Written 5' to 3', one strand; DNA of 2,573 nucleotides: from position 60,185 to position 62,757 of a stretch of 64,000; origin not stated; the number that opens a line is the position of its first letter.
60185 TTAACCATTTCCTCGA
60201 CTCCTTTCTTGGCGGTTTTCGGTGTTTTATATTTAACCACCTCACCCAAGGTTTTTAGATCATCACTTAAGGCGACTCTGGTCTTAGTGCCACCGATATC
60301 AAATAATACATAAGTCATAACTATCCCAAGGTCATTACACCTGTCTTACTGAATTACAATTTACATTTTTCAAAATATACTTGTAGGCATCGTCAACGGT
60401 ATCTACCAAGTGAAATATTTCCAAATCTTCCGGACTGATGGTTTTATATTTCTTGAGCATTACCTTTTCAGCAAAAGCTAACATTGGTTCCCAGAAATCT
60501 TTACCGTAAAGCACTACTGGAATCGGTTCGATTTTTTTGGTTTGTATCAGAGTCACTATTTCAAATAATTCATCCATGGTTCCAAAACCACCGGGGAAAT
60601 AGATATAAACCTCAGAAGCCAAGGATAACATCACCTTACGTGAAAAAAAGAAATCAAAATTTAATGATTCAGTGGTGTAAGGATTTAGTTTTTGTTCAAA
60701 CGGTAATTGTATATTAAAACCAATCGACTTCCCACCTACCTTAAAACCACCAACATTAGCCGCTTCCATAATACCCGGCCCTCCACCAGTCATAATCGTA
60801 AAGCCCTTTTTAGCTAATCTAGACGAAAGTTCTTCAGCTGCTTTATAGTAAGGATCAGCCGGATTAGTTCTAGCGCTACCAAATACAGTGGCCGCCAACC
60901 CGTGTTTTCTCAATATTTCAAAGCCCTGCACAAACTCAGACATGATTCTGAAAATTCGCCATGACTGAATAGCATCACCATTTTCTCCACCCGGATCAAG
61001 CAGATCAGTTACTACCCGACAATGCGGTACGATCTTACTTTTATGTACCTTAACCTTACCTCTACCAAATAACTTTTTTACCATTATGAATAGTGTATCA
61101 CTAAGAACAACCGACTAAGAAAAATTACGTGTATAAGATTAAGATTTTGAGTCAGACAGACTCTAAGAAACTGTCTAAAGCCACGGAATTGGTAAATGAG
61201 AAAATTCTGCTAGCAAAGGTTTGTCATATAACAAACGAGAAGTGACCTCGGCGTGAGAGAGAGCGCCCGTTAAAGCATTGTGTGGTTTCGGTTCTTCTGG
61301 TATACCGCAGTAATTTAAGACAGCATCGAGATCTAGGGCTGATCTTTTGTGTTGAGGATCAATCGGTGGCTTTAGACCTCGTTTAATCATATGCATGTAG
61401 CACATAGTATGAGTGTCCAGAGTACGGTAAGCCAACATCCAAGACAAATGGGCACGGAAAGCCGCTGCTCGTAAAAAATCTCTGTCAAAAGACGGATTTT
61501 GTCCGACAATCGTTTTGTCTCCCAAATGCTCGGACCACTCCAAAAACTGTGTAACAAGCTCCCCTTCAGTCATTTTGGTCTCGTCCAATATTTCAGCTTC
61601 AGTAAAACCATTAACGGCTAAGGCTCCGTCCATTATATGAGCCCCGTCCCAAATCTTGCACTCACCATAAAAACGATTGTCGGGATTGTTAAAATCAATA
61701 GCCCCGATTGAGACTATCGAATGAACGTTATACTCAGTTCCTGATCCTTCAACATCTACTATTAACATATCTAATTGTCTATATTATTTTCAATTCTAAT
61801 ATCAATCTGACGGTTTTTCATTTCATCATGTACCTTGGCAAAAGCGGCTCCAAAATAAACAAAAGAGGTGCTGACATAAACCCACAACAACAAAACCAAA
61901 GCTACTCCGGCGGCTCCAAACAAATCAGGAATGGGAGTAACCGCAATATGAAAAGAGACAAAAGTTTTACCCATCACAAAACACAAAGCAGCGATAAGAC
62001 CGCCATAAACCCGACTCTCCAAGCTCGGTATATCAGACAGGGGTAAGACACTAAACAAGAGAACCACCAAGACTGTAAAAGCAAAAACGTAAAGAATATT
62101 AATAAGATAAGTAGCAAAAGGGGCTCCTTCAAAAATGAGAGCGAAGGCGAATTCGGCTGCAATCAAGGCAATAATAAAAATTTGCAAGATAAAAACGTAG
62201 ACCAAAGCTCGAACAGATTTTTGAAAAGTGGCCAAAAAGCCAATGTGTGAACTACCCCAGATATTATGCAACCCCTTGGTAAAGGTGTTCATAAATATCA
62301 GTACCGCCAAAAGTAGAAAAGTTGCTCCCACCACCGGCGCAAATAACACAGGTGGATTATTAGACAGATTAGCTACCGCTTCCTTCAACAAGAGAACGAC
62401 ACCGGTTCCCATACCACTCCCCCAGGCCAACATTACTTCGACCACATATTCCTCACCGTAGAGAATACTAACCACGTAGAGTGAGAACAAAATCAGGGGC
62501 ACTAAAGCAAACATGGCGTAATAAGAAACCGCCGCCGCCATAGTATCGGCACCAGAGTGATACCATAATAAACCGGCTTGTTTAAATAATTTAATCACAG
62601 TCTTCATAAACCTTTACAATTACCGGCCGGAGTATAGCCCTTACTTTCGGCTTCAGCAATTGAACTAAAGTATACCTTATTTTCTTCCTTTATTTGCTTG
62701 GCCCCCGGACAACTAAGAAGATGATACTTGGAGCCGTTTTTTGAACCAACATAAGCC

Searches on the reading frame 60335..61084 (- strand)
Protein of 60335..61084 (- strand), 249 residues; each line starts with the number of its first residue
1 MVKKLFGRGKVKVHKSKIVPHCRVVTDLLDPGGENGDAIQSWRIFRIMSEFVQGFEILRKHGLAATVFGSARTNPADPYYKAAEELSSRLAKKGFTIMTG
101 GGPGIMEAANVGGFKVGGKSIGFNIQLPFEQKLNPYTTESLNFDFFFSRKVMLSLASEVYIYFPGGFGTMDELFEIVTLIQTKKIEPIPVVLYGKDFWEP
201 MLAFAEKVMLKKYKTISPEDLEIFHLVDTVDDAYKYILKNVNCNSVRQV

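Call 12: search_protein_families(library=pfam, proteins=[window:60335-61084:-])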
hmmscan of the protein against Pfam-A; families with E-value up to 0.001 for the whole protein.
window:60335-61084:- (249 aa): 2 families
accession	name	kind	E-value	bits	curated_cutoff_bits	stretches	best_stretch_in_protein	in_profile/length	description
PF03641.19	Lysine_decarbox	-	6.4e-29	101.2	27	1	106-236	1-130/131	Possible lysine decarboxylase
PF18306.6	LDcluster4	-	5.8e-15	55.6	26.3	1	66-174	5-111/151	SLOG cluster4 family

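Call 28: find_encoding_contigs(protein=window:60335-61084:-, flank=10000, max_places=10)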
Protein window:60335-61084:- (249 aa): 2 contigs read that carry it; 2 places shown.
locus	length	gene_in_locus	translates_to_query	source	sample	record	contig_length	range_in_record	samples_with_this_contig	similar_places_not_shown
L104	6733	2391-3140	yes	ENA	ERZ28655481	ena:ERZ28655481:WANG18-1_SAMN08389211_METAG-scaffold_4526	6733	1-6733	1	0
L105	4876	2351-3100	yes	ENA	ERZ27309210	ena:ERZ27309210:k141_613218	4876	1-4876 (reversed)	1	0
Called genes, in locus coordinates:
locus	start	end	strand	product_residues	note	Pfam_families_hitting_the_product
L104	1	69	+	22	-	?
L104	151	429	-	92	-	PF01016:Ribosomal_L27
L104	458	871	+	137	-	-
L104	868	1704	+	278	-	PF03631:Virul_fac_BrkB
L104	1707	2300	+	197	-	PF16473:Rv2179c-like (weak)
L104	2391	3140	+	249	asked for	PF18306:LDcluster4, PF03641:Lysine_decarbox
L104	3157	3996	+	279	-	PF00480:ROK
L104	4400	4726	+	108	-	-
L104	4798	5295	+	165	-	-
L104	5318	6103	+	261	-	PF01177:Asp_Glu_race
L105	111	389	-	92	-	PF01016:Ribosomal_L27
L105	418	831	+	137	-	-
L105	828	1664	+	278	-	PF03631:Virul_fac_BrkB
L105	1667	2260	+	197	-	PF16473:Rv2179c-like (weak)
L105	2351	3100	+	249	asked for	PF18306:LDcluster4, PF03641:Lysine_decarbox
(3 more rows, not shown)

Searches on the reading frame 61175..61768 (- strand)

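Call 84: search_protein_families(library=pfam, proteins=[window:61175-61768:-], max_evalue=0.0001)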
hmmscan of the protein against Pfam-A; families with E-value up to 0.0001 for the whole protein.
window:61175-61768:- (197 aa): 2 families
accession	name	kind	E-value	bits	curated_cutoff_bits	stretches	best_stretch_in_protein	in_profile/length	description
PF16473.11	Rv2179c-like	-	2e-08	34.6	27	1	2-146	3-164/177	3'-5' exoribonuclease Rv2179c-like domain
PF00929.31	RNase_T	-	1.1e-05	26.5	24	1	3-168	2-156/164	Exonuclease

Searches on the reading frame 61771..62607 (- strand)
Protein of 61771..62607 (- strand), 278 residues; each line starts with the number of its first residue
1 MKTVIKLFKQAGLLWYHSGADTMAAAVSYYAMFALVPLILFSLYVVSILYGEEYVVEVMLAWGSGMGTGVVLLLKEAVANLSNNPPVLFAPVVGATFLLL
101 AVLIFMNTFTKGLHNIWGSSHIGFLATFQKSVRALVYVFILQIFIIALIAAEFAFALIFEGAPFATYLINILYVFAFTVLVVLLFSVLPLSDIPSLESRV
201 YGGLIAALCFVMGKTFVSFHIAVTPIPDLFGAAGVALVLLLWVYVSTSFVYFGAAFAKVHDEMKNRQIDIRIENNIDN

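Call 84: search_protein_families(library=pfam, proteins=[window:61771-62607:-], max_evalue=0.0001)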
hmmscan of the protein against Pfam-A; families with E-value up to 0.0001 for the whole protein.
window:61771-62607:- (278 aa): 1 family
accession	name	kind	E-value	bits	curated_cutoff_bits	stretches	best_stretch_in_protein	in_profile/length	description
PF03631.20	Virul_fac_BrkB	-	1.8e-22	80.7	33.7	1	22-262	7-257/259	Virulence factor BrkB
